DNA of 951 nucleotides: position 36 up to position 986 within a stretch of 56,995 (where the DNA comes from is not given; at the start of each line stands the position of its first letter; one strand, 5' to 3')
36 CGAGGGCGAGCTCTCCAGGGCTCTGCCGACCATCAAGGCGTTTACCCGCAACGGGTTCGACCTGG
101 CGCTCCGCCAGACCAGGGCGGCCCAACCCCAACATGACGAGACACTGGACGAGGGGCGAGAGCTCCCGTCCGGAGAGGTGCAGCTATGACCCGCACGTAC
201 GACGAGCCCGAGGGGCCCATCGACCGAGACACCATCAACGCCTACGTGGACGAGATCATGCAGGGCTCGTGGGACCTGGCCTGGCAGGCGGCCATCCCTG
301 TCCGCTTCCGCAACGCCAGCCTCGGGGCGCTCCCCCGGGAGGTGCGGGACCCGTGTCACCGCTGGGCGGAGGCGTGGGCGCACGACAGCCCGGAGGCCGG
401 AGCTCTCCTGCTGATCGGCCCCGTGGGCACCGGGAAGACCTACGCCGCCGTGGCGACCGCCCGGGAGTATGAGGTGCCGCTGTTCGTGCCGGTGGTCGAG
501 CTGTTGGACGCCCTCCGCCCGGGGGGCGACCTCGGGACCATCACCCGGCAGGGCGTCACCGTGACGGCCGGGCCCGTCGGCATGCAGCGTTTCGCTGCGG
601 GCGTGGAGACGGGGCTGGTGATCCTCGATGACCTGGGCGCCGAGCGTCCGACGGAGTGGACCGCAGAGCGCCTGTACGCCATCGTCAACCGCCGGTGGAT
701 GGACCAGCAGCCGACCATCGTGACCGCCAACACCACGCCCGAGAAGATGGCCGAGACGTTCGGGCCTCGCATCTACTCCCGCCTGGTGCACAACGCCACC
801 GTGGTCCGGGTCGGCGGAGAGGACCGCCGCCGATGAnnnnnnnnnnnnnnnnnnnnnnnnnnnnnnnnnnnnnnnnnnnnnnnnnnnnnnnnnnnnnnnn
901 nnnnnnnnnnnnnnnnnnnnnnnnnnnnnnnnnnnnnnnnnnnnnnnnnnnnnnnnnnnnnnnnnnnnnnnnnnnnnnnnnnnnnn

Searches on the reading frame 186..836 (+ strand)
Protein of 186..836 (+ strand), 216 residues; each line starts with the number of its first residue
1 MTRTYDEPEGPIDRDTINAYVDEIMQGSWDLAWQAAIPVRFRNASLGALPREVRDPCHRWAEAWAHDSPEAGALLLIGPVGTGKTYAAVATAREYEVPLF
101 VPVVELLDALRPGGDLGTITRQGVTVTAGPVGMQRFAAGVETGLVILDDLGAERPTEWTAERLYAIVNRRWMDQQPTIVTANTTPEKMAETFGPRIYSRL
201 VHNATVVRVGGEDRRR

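Call 64: search_protein_families(library=pfam, proteins=[window:186-836:+], max_evalue=0.001)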
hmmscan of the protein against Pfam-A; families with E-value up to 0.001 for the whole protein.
window:186-836:+ (216 aa): 2 families
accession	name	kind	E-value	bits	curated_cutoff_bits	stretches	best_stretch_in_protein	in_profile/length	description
PF01695.23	IstB_IS21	-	3.5e-10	40.2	24.1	1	73-215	94-231/238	IstB-like ATP binding protein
PF00004.35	AAA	-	0.00038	21.3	21.2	1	74-100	1-27/131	ATPase family associated with various cellular activities (AAA)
